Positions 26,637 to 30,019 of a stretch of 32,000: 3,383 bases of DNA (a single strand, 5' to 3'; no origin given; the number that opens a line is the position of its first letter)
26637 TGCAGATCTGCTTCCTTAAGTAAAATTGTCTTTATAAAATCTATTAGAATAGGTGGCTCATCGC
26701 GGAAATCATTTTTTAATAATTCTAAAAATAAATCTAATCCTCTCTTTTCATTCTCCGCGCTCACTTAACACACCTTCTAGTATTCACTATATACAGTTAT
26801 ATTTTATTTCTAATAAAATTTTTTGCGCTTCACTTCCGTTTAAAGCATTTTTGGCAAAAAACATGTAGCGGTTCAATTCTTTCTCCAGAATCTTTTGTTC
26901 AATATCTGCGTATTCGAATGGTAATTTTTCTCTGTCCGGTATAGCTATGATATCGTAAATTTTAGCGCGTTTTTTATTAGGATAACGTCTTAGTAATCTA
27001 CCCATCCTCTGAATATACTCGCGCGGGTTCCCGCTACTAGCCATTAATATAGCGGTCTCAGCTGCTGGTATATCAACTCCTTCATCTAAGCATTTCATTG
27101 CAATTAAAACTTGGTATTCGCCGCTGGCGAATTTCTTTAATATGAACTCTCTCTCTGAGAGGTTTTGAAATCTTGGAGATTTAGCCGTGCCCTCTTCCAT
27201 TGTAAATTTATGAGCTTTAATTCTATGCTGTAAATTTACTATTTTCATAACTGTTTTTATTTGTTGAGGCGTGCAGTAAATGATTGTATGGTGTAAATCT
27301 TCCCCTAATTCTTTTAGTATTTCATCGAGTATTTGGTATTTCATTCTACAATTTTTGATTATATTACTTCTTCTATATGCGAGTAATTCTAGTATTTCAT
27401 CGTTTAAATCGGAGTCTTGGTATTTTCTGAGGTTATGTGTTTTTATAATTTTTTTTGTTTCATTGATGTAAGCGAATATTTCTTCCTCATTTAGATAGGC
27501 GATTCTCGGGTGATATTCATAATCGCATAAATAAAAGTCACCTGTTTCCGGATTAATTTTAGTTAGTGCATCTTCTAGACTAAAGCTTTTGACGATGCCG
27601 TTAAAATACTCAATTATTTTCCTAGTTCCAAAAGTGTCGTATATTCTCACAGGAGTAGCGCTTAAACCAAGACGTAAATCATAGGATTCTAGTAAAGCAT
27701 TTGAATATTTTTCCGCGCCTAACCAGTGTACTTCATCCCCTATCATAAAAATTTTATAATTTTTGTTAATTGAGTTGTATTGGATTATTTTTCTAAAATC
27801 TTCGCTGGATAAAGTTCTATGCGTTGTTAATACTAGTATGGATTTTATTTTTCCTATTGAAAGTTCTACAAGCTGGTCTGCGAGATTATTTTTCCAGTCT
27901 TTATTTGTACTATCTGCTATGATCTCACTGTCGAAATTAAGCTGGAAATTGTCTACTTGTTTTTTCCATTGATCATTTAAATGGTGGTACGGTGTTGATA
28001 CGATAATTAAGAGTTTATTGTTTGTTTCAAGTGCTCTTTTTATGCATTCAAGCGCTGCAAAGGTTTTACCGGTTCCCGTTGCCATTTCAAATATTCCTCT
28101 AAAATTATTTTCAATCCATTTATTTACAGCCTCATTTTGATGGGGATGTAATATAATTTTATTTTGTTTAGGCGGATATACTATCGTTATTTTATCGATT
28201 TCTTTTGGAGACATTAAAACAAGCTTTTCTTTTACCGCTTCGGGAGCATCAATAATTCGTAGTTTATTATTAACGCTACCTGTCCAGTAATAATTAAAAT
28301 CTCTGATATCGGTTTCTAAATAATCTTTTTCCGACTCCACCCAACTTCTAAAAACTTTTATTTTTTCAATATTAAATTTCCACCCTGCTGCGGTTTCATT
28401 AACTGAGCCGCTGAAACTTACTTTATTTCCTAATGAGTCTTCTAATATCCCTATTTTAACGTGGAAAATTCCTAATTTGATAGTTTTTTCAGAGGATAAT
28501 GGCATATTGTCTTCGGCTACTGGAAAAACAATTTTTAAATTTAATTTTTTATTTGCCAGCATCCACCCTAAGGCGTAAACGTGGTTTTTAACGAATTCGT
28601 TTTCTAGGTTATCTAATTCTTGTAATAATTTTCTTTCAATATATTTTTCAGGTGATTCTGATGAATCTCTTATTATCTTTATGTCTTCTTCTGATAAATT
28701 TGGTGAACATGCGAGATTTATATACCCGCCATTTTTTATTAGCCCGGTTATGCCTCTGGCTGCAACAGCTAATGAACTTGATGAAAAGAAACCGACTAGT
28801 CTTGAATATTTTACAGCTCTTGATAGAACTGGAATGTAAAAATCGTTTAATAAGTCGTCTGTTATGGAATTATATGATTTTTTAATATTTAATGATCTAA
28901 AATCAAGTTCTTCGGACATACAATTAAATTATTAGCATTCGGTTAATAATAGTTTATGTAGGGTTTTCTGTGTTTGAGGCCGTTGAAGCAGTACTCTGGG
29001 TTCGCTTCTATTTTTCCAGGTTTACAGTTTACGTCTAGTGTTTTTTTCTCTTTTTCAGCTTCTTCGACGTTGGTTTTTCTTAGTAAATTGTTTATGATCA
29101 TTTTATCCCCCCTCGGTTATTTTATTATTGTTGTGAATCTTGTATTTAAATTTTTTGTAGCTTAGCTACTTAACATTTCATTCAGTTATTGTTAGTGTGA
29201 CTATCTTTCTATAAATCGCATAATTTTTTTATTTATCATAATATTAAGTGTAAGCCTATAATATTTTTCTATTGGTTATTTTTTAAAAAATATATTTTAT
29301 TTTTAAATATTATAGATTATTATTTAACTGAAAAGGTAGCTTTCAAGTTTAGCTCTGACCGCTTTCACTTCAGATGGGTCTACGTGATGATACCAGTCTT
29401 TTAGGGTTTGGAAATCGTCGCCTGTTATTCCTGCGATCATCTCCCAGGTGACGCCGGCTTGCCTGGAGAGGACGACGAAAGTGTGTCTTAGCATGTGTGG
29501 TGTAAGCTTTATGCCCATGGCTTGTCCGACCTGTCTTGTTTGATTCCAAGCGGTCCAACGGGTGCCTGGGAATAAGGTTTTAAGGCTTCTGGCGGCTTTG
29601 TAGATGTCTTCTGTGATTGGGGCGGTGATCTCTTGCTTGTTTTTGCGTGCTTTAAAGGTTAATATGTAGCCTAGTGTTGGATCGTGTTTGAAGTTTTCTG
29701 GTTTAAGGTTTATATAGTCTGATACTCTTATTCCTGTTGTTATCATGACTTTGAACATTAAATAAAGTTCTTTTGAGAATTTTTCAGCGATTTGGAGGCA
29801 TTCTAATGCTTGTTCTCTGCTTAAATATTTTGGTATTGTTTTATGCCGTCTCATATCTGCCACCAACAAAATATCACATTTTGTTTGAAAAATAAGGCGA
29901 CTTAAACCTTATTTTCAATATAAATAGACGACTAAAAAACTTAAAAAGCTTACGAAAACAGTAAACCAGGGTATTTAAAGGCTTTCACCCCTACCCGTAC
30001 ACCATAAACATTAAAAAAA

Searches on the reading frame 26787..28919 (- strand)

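Call 8: search_protein_families(library=pfam, proteins=[window:26787-28919:-], max_evalue=0.01)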
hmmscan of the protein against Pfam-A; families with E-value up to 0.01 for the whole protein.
window:26787-28919:- (710 aa): 5 families
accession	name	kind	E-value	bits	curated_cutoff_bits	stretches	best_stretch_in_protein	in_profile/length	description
PF04851.21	ResIII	-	1.1e-22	81.1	22.5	1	255-425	2-164/164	Type III restriction enzyme, res subunit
PF00271.37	Helicase_C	-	1.1e-14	55.1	23.5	1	527-644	2-108/110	Helicase conserved C-terminal domain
PF00270.35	DEAD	-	1.7e-10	41.3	26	1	259-424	2-161/167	DEAD/DEAH box helicase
PF18766.7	SWI2_SNF2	-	6.4e-07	29.7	26.7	1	264-452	5-180/221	SWI2/SNF2 ATPase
PF13091.12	PLDc_2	-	0.0073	16.6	27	0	143-193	73-118/132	PLD-like domain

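Call 67: search_protein_families(library=padloc, proteins=[window:26787-28919:-], max_evalue=0.001)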
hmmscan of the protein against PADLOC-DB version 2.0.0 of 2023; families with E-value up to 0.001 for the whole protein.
window:26787-28919:- (710 aa): 19 families
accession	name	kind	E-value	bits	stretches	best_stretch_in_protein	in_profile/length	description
PDLC02707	PbeA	-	2e-225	748.4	1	7-700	2-670/672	PbeA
PDLC02704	PbeA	-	4.4e-186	618.3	1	7-698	1-681/682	PbeA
PDLC02706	PbeA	-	2.2e-117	391.5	2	259-705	272-718/722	PbeA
PDLC02703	PbeA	-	2.3e-94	315.2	1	8-665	2-621/626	PbeA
PDLC02705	PbeA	-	6.4e-69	230.8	1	16-694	11-673/691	PbeA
PDLC02193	PLD_Helicase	-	1.1e-13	48.2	1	14-270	4-238/905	-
PDLC03597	REase_MTase_IIG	-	5e-11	38.9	2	602-661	552-611/1646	Type IIG restriction enzyme-methyltransferase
PDLC01439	typeIV_DinG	-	1.2e-07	28.8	1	263-320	25-77/575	CAS-IV-A; associated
PDLC01089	C3a193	-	1.4e-07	28.3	1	518-644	461-581/983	poss. alt. Cas3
PDLC01252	Cas3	-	1e-06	26.4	1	280-675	7-316/324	CAS-I; effector_G3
PDLC01770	Cas3g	-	1.9e-06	24.7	1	583-675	283-369/733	-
PDLC00938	Cas3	-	4.4e-06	24.2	1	588-675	264-350/358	CRISPR-associated helicase Cas3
PDLC03049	REase_I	-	9.9e-06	21.8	1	261-450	172-346/807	Type I restriction enzyme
PDLC03659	mREase_IV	-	1.1e-05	21.5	1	591-660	499-568/945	Type IV methyl-directed restriction enzyme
PDLC03928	PsyrT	-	2.5e-05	20.8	0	527-642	229-332/689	-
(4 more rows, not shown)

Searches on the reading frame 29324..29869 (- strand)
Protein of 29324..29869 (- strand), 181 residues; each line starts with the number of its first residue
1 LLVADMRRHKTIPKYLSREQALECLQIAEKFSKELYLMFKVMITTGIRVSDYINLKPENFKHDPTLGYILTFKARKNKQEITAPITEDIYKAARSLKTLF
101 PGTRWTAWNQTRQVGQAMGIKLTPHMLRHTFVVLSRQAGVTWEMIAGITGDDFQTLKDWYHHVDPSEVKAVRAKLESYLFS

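Call 66: search_protein_families(library=pfam, proteins=[window:29324-29869:-], max_evalue=0.01)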
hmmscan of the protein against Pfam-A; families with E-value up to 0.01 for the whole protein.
window:29324-29869:- (181 aa): 1 family
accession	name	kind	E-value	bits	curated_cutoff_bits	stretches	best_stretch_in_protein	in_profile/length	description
PF00589.27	Phage_integrase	-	3.2e-13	50.3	27.1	1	15-164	2-169/172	Phage integrase family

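Call 67: search_protein_families(library=padloc, proteins=[window:29324-29869:-], max_evalue=0.001)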
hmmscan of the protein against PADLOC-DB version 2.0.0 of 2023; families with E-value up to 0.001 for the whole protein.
window:29324-29869:- (181 aa): 0 families
